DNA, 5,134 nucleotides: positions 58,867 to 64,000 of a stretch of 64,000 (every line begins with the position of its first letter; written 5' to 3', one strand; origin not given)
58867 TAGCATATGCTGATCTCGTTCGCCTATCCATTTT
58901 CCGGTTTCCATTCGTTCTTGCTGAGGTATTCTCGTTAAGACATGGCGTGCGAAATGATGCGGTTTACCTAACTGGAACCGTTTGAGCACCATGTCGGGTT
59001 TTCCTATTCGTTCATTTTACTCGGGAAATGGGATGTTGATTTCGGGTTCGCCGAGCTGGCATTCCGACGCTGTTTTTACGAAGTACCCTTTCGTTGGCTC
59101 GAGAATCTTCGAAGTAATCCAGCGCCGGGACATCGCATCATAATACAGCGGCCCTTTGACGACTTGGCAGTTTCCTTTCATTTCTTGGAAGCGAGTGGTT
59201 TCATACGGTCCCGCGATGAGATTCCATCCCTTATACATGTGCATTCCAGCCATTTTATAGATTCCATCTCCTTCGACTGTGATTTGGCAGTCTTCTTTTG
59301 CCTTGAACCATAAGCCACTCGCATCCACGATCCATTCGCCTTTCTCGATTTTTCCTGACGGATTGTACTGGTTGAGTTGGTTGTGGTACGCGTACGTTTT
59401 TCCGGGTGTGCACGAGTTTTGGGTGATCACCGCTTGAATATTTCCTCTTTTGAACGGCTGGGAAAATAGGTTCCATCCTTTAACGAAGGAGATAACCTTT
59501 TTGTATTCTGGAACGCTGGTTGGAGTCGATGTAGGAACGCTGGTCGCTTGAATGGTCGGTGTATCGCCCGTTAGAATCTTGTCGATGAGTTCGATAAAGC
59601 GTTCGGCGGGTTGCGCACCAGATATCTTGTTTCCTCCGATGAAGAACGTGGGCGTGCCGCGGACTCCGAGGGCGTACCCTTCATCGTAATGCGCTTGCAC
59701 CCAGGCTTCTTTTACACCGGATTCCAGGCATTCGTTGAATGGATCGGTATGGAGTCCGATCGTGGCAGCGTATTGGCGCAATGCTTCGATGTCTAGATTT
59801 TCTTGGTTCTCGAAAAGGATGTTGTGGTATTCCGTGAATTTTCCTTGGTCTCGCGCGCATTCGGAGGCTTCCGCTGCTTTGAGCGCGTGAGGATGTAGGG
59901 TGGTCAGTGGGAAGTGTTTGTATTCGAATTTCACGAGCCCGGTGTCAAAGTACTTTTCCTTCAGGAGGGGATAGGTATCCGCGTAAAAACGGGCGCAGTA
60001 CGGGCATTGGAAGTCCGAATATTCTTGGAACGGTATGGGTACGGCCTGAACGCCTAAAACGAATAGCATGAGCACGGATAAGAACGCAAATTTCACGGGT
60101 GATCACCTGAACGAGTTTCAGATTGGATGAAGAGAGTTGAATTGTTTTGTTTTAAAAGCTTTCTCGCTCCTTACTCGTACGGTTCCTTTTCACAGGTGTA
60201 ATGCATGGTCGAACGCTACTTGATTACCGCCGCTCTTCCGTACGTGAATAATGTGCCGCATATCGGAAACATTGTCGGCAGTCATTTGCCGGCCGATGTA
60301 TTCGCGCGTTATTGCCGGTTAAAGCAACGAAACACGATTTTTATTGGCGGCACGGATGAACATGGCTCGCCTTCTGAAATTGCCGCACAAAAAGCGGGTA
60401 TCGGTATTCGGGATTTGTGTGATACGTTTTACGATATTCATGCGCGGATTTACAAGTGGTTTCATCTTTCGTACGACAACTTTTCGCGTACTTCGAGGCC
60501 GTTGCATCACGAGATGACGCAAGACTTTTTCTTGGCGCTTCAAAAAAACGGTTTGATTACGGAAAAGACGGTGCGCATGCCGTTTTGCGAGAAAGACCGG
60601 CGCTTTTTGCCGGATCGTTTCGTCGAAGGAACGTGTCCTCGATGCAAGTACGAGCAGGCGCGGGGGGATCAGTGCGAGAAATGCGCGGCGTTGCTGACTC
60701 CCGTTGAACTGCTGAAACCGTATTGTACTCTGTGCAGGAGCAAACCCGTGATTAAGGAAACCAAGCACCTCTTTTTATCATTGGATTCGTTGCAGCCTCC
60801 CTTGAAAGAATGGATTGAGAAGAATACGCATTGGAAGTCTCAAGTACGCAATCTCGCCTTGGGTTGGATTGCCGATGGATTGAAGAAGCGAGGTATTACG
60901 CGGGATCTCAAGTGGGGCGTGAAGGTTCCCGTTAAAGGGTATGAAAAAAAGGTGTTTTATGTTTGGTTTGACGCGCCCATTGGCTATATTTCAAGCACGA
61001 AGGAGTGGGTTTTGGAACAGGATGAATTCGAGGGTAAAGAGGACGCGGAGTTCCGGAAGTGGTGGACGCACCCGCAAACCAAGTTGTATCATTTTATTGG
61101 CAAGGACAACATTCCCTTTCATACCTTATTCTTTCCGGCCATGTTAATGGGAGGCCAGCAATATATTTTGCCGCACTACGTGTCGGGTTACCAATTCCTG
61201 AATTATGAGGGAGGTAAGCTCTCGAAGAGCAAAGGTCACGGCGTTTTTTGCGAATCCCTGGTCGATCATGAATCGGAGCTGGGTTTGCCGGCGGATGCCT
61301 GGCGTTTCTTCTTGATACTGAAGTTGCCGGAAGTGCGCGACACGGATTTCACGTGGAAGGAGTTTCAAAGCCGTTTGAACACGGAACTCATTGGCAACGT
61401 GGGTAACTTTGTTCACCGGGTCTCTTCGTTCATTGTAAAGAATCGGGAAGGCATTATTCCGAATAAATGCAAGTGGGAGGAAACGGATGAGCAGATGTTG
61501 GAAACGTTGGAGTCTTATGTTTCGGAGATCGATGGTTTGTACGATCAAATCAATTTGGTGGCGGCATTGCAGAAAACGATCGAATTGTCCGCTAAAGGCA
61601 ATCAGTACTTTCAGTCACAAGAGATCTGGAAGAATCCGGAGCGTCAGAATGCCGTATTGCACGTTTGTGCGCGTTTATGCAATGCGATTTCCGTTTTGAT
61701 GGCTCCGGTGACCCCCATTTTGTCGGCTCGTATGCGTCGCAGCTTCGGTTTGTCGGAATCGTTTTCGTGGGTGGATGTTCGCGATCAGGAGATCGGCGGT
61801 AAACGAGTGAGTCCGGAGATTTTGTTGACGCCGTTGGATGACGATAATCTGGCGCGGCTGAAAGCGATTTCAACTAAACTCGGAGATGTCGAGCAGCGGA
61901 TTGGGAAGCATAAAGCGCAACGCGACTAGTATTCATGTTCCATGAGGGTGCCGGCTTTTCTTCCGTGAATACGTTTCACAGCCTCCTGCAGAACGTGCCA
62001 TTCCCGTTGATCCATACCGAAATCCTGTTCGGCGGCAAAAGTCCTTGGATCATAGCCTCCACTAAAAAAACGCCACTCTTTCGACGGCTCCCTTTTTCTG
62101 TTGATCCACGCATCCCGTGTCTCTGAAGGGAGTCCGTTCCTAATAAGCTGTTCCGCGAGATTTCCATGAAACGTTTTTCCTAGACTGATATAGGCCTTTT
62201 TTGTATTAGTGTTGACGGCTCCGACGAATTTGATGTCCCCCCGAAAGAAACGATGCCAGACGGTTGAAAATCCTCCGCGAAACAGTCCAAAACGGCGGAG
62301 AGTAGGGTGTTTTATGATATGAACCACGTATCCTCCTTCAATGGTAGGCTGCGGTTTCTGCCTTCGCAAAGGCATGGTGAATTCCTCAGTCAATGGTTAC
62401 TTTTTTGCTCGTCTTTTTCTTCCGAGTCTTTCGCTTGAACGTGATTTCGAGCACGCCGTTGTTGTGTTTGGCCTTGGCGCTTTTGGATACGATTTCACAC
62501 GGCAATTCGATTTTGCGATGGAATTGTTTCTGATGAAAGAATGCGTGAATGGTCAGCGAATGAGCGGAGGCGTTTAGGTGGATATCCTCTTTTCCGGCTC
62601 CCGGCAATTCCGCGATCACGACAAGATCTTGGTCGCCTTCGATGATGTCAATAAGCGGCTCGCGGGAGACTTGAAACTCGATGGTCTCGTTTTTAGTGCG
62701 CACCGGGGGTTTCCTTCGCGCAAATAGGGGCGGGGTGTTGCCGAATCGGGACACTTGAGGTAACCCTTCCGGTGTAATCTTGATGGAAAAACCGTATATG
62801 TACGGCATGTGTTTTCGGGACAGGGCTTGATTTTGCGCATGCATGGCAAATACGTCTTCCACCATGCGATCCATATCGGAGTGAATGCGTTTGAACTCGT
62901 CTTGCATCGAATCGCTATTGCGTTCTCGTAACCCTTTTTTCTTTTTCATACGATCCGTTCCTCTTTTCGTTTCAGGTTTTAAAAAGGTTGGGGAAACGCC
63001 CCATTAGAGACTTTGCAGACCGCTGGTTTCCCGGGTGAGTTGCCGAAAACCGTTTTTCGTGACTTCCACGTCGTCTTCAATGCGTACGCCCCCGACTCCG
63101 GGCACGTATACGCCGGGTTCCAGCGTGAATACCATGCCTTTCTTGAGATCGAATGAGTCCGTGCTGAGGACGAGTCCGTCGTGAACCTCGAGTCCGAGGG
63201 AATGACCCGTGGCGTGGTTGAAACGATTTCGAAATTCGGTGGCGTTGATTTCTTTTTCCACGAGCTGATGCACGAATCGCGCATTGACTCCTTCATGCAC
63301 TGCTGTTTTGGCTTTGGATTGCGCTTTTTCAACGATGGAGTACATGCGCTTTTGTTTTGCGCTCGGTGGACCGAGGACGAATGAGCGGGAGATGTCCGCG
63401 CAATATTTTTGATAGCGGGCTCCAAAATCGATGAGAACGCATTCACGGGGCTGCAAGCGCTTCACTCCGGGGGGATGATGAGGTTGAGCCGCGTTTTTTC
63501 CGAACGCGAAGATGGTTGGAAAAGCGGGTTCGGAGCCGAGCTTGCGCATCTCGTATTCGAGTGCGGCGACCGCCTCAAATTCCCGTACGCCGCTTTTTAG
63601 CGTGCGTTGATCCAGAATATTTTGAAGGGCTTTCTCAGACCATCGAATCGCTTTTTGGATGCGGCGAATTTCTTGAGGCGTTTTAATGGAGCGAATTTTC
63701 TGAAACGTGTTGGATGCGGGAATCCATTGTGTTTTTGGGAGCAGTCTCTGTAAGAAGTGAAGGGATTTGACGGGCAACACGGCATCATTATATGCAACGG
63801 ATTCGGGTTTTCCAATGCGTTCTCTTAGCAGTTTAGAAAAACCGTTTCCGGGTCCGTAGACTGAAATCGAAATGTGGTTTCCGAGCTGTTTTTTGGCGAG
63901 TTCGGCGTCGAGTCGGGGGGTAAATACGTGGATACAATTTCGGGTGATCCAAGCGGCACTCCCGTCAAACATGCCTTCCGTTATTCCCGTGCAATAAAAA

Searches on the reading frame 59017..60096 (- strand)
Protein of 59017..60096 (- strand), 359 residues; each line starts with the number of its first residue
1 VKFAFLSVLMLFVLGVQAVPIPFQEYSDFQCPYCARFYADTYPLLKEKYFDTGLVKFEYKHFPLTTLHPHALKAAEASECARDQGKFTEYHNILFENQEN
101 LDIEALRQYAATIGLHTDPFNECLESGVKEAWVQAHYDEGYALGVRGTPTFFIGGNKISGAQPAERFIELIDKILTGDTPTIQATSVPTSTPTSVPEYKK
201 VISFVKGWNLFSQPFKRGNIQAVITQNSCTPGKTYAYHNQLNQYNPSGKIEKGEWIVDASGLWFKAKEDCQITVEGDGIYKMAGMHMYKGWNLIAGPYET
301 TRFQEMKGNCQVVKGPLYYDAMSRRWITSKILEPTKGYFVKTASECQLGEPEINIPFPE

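Call 20: search_protein_families(library=pfam, proteins=[window:59017-60096:-], max_evalue=0.00001)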
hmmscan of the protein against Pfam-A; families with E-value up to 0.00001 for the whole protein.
window:59017-60096:- (359 aa): 3 families
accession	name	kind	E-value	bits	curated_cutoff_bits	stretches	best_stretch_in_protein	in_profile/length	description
PF13462.12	Thioredoxin_4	-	4.8e-30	105.4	23.2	1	13-173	7-165/165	Thioredoxin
PF01323.26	DSBA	-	3.6e-18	66.5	25.6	1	25-169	4-188/191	DSBA-like thioredoxin domain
PF13098.12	Thioredoxin_2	-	5.7e-09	36.7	27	1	27-170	13-103/104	Thioredoxin-like domain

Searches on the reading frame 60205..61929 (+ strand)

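Call 20: search_protein_families(library=pfam, proteins=[window:60205-61929:+], max_evalue=0.00001)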
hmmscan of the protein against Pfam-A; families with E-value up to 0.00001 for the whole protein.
window:60205-61929:+ (574 aa): 3 families
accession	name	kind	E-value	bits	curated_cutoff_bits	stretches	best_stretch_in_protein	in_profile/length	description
PF09334.17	tRNA-synt_1g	-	1.8e-151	504.8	20.1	1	5-406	1-390/391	tRNA synthetases class I (M)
PF00133.28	tRNA-synt_1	-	9.1e-12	44.9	22.7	0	3-63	23-82/414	tRNA synthetases class I (I, L, M and V)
PF19303.5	Anticodon_3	-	1.3e-07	32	23.5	1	418-528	1-114/152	Anticodon binding domain of methionyl tRNA ligase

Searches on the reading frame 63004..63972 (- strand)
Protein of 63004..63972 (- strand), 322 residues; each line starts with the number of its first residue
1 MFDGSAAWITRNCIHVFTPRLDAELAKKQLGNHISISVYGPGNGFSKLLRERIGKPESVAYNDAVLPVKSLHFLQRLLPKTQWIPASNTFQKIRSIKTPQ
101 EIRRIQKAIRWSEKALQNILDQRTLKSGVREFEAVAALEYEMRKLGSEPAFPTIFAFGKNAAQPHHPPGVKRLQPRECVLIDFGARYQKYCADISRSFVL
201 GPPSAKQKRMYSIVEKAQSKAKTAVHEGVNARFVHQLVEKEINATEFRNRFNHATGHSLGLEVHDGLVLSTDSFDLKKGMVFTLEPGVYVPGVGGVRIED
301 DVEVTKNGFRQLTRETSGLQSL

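Call 20: search_protein_families(library=pfam, proteins=[window:63004-63972:-], max_evalue=0.00001)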
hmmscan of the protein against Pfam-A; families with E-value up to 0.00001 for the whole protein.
window:63004-63972:- (322 aa): 1 family
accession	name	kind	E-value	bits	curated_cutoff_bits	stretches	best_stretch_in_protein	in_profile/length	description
PF00557.29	Peptidase_M24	-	5e-60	203.3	23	1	104-306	2-208/208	Metallopeptidase family M24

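Call 39: find_encoding_contigs(protein=window:63004-63972:-, flank=10000, max_places=6)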
Protein window:63004-63972:- (322 aa): no gene with exactly this product is on record in the collection.
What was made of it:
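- Tried and rejected: The right-edge protein was not on record, so the right flank was not fetched (call 39).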
